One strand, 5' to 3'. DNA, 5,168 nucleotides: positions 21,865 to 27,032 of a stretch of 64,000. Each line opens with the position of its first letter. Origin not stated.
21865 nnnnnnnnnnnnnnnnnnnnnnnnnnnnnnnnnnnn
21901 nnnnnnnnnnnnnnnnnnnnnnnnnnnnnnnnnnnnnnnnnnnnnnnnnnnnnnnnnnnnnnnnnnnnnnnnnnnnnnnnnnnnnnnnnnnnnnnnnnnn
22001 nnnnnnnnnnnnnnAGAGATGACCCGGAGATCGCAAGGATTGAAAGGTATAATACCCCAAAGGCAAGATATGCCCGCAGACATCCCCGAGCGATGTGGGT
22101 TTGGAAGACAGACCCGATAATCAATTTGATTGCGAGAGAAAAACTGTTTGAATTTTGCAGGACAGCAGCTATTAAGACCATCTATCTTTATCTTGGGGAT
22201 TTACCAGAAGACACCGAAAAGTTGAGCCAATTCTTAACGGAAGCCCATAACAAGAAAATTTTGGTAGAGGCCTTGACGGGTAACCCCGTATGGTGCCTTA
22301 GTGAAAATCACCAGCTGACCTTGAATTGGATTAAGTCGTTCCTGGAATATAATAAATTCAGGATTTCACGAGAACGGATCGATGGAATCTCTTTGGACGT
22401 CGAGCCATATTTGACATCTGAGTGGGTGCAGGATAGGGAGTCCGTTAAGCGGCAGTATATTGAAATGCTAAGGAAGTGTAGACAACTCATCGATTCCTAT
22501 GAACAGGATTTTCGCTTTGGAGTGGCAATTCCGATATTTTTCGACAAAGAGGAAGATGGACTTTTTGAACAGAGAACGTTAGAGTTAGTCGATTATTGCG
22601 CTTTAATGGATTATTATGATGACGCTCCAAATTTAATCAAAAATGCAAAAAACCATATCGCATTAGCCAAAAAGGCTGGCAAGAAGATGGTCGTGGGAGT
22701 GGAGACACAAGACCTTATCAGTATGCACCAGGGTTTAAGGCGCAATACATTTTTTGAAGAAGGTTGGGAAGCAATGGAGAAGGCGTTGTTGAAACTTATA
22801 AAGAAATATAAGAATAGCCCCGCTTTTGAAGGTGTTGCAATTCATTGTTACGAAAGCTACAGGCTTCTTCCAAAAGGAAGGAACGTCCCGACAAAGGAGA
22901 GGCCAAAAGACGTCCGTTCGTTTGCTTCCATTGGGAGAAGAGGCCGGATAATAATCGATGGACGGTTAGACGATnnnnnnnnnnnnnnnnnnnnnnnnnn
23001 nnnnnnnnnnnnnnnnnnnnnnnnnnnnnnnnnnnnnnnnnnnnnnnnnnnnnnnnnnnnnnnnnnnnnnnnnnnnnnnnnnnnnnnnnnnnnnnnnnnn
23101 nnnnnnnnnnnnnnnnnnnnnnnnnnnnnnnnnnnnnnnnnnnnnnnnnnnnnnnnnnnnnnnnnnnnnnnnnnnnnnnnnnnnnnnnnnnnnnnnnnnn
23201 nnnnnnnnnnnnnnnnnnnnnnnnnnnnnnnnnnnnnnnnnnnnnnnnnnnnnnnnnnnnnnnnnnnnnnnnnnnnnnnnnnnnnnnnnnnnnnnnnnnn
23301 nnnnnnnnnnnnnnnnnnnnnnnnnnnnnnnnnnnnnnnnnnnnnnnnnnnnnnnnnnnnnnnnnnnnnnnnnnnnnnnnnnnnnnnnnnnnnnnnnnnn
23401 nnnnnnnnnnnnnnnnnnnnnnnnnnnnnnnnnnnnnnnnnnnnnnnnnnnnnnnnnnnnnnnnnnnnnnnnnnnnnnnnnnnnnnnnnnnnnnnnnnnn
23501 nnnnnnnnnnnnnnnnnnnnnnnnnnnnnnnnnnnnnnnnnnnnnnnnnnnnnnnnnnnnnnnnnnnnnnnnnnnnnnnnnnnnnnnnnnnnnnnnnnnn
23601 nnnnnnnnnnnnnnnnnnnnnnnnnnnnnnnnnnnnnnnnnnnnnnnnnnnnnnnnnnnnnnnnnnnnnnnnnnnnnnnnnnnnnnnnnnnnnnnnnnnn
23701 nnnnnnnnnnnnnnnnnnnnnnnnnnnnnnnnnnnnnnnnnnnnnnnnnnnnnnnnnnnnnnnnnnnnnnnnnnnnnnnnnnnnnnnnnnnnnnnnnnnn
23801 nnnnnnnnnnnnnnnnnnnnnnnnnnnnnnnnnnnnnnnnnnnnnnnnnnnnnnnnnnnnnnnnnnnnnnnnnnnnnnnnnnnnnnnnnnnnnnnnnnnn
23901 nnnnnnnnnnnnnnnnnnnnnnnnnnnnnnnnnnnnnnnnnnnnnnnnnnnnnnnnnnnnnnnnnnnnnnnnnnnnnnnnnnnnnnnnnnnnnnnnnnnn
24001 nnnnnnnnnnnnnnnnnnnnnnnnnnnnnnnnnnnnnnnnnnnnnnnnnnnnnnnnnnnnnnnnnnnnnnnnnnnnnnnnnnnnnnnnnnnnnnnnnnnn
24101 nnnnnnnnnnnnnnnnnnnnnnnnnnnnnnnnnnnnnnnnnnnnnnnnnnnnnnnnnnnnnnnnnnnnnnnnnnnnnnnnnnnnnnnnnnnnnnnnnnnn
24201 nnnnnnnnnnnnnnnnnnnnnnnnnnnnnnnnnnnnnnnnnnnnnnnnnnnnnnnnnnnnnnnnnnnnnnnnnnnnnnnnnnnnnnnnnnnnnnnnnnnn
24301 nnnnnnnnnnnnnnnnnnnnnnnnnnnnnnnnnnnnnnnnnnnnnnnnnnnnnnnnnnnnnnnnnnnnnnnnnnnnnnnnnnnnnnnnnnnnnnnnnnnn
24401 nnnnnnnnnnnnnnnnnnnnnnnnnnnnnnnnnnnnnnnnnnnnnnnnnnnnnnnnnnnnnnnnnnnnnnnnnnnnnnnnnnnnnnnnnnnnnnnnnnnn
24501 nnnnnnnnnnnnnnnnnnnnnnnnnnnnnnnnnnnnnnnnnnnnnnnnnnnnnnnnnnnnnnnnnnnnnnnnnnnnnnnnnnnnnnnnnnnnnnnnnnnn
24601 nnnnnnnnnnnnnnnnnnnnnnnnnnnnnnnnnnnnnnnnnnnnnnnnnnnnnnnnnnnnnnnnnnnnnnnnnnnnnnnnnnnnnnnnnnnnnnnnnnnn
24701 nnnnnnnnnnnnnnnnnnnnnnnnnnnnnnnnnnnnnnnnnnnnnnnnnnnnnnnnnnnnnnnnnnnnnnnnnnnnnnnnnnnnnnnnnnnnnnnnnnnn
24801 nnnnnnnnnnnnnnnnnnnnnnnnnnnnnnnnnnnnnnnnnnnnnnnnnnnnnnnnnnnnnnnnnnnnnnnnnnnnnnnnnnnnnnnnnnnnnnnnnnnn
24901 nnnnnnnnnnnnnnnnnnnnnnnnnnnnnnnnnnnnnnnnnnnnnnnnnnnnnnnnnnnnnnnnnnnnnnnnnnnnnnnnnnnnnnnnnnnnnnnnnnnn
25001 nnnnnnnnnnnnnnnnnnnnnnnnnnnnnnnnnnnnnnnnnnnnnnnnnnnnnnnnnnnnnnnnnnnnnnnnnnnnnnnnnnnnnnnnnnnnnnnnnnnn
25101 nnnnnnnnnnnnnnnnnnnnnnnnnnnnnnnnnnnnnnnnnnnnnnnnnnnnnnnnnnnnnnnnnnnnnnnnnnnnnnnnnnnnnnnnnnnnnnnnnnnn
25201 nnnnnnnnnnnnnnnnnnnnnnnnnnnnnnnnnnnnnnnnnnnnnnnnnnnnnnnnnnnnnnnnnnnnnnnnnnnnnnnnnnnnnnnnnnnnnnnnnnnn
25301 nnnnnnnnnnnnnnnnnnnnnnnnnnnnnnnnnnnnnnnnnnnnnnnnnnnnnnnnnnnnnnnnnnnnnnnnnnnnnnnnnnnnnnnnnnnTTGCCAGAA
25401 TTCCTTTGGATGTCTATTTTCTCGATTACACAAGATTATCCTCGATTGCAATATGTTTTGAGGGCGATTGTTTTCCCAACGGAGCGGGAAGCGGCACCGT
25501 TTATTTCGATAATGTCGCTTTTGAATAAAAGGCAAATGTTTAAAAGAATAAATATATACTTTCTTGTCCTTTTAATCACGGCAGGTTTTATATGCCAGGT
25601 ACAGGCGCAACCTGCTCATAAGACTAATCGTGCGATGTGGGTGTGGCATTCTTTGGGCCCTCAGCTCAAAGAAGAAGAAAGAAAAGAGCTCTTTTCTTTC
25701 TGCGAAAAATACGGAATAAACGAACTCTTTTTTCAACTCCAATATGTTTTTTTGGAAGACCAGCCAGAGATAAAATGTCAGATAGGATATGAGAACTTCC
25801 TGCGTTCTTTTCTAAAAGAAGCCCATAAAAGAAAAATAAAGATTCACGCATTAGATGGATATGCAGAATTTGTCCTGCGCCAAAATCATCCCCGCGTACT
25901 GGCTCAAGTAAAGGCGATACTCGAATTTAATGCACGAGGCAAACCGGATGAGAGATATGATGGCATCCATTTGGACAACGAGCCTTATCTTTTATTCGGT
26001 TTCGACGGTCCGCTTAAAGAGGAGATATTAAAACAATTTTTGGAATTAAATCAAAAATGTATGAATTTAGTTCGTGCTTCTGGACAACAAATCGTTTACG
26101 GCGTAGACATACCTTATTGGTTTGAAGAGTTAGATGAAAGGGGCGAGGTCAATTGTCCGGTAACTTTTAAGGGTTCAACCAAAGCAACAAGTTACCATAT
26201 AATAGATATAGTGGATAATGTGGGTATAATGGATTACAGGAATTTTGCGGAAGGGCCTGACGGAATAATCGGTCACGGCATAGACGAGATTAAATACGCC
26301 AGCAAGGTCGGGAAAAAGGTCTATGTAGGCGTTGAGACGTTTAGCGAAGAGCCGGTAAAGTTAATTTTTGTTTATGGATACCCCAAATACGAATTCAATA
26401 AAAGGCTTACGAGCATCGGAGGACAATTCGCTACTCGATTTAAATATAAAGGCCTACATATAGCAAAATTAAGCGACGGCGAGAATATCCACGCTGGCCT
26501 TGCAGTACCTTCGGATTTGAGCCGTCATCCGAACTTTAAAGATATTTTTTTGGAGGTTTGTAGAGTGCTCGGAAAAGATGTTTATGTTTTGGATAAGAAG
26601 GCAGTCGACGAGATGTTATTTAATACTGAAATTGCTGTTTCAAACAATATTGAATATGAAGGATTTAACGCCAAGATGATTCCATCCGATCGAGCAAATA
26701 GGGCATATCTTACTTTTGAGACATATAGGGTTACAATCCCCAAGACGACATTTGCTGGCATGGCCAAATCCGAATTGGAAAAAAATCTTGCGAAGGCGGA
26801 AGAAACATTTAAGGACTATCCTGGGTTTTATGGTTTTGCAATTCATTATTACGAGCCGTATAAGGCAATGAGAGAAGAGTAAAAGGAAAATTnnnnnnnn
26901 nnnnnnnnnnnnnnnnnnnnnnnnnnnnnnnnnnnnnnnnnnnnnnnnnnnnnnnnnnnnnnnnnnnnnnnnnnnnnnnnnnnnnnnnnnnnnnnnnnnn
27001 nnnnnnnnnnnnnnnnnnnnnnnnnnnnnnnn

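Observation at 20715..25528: Expanded paralog family of a CBM11/CIA30-like beta-sandwich domain (at least 8 copies in 7 genes)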

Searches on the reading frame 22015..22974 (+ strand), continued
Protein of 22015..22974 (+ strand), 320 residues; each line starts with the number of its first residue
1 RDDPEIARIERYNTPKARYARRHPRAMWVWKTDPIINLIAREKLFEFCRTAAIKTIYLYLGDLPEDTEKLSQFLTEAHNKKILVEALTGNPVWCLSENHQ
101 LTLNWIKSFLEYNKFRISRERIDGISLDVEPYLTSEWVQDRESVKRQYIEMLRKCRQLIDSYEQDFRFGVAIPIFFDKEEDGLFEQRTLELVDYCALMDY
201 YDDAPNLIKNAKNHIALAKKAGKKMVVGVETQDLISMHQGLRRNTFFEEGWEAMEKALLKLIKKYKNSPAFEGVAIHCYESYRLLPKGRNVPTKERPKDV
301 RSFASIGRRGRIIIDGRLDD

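Call 72: search_protein_families(library=pfam, proteins=[L048:32-922:+, L048:934-2895:+, L048:2892-3923:+, L048:4056-5309:+, L048:5336-7012:+, L048:7043-8521:+, L048:8544-9887:+, L048:9950-11509:+, L048:11549-12346:+, L048:14660-16696:+], max_evalue=0.0001)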
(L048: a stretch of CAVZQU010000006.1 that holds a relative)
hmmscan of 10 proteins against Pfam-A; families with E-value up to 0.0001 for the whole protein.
L048:32-922:+ (296 aa): 1 family
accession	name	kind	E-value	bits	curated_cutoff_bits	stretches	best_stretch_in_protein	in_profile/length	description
PF00593.30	TonB_dep_Rec_b-barrel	-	1.1e-11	45.8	27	1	10-220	260-435/436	TonB dependent receptor-like, beta-barrel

L048:934-2895:+ (653 aa): 0 families

L048:2892-3923:+ (343 aa): 2 families
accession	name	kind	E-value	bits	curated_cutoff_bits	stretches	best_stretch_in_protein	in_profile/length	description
PF19572.5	PorV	-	8.1e-09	35.8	27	1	30-256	6-227/243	Type IX secretion system protein PorV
PF03349.22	Toluene_X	-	4.3e-05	22.6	29.7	0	47-176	21-117/421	Outer membrane protein transport protein (OMPP1/FadL/TodX)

L048:4056-5309:+ (417 aa): 1 family
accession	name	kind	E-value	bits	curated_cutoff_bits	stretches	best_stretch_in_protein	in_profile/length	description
PF00480.26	ROK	-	1.8e-64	218.5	22.9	1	95-401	3-288/294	ROK family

L048:5336-7012:+ (558 aa): 1 family
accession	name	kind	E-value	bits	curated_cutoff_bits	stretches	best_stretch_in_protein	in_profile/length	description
PF00728.28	Glyco_hydro_20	-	1.1e-11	45.2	22.3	1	87-246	74-245/348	Glycosyl hydrolase family 20, catalytic domain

L048:7043-8521:+ (492 aa): 1 family
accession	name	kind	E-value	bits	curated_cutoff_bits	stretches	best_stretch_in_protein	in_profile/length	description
PF00474.23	SSF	-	3.2e-41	142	22.8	1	39-428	1-403/406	Sodium:solute symporter family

L048:8544-9887:+ (447 aa): 2 families
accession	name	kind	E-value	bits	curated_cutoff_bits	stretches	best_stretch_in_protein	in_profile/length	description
PF01979.26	Amidohydro_1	-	6.1e-10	39.3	25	1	227-443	143-342/345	Amidohydrolase family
PF07969.17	Amidohydro_3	-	1e-09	38.9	29.7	1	45-64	2-21/472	Amidohydrolase family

L048:9950-11509:+ (519 aa): 1 family
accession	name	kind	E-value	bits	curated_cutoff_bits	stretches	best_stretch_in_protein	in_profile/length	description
PF18962.6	Por_Secre_tail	-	1.1e-10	42.1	27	1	441-516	2-74/75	Secretion system C-terminal sorting domain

L048:11549-12346:+ (265 aa): 1 family
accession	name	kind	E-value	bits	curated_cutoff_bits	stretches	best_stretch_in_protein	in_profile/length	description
PF01182.26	Glucosamine_iso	-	3.2e-19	70.1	27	1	22-244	2-220/225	Glucosamine-6-phosphate isomerases/6-phosphogluconolactonase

L048:14660-16696:+ (678 aa): 3 families
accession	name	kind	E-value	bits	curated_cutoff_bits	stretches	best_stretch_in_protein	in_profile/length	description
PF06964.18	Alpha-L-AF_C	-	1.8e-51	175.1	27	1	324-514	1-165/165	Alpha-L-arabinofuranosidase C-terminal domain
PF07691.17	PA14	-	7.5e-16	58.7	24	1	581-668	43-140/147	PA14 domain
PF22848.2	ASD1_dom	-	3.9e-07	30.3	22.2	0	96-157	8-73/239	Alpha-L-arabinofuranosidase 1 domain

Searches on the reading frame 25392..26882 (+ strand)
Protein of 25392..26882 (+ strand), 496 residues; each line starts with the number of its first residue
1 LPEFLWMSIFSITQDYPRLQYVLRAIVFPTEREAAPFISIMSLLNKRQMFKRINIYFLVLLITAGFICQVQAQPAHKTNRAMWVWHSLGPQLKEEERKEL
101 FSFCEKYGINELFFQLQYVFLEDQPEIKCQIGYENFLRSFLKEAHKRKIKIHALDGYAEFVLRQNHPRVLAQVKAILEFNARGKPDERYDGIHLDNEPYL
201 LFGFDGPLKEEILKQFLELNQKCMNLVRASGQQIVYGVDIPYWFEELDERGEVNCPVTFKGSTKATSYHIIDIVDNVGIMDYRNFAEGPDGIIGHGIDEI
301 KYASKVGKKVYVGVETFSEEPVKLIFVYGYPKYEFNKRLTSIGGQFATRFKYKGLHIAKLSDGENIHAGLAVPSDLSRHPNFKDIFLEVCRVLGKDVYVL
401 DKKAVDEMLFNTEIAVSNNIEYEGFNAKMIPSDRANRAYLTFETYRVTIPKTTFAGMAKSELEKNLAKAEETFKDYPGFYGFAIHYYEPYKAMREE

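Call 4: search_protein_families(library=pfam, proteins=[window:25392-26882:+], max_evalue=0.1)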
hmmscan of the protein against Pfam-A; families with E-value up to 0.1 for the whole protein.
window:25392-26882:+ (496 aa): 0 families

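Call 13: search_solved_structures(query=A2, max_evalue=1, show_alignments=2)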
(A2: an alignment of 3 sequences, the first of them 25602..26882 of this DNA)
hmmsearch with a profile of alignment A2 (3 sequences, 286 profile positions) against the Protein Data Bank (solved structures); distinct sequences matched with E-value up to 1: 2.
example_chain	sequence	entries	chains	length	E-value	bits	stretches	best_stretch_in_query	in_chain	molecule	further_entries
10yv_A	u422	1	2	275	2e-09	40.2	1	110-281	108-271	Putative GH97 from Cellulomonas fimi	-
8i7r_I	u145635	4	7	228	0.19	14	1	115-170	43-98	Cilia- and flagella-associated protein 95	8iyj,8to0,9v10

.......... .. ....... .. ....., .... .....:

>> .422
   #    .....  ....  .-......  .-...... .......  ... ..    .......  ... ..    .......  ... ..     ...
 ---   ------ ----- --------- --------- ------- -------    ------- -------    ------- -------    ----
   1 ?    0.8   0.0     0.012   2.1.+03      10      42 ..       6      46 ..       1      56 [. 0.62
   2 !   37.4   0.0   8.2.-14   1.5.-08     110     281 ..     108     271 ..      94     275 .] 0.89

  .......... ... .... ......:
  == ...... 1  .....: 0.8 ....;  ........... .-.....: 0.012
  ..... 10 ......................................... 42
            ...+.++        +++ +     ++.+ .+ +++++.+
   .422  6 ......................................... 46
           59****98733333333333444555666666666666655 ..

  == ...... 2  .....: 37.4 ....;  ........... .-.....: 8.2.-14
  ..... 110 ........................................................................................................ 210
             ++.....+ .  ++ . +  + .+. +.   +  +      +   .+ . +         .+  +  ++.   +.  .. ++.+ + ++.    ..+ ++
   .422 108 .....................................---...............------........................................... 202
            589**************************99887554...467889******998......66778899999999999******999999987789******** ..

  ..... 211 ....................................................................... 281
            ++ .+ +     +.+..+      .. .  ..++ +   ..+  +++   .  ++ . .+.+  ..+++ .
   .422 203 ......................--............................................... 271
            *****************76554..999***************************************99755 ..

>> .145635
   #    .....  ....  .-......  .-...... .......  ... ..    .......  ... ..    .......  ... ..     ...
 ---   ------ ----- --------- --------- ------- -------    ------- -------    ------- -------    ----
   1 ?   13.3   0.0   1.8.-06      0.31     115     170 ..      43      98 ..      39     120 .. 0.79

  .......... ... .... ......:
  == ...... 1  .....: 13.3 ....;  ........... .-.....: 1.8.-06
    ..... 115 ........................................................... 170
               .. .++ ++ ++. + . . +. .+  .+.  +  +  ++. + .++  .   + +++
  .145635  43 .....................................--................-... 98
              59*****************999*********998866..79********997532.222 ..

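Call 42: search_protein_families(library=ncbifam, proteins=[window:25392-26882:+], max_evalue=0.001)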
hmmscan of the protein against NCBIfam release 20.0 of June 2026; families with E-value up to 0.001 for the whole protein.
window:25392-26882:+ (496 aa): 0 families

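Call 43: search_protein_representatives(alignment_id=A2)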
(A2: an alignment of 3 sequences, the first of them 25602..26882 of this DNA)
Query: 3 sequences, 286 profile positions. Proteins with E-value up to 0.001 (for the whole library): 3955; up to 1e-10: 2648; up to 1e-30: 852. The best 150 are listed.
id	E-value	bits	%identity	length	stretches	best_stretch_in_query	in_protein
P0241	2.6e-134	463.2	-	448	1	1-284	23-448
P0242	7.9e-95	333.6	-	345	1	1-282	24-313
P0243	4.8e-87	308.1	-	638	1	6-283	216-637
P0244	6.0e-87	307.8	-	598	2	7-281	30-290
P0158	1.4e-86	306.6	-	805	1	1-286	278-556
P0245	2.3e-85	302.6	-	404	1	9-286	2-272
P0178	3.7e-82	292.1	-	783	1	8-286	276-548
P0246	7.9e-82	291.0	-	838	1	5-282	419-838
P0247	1.0e-81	290.6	-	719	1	9-284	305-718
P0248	3.9e-81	288.7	-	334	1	9-283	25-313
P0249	9.2e-80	284.2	-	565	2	4-284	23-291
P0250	3.6e-78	279.0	-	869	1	6-284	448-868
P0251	9.9e-78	277.5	-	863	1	6-283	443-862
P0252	1.7e-77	276.7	-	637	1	7-284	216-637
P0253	4.0e-77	275.6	-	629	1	8-282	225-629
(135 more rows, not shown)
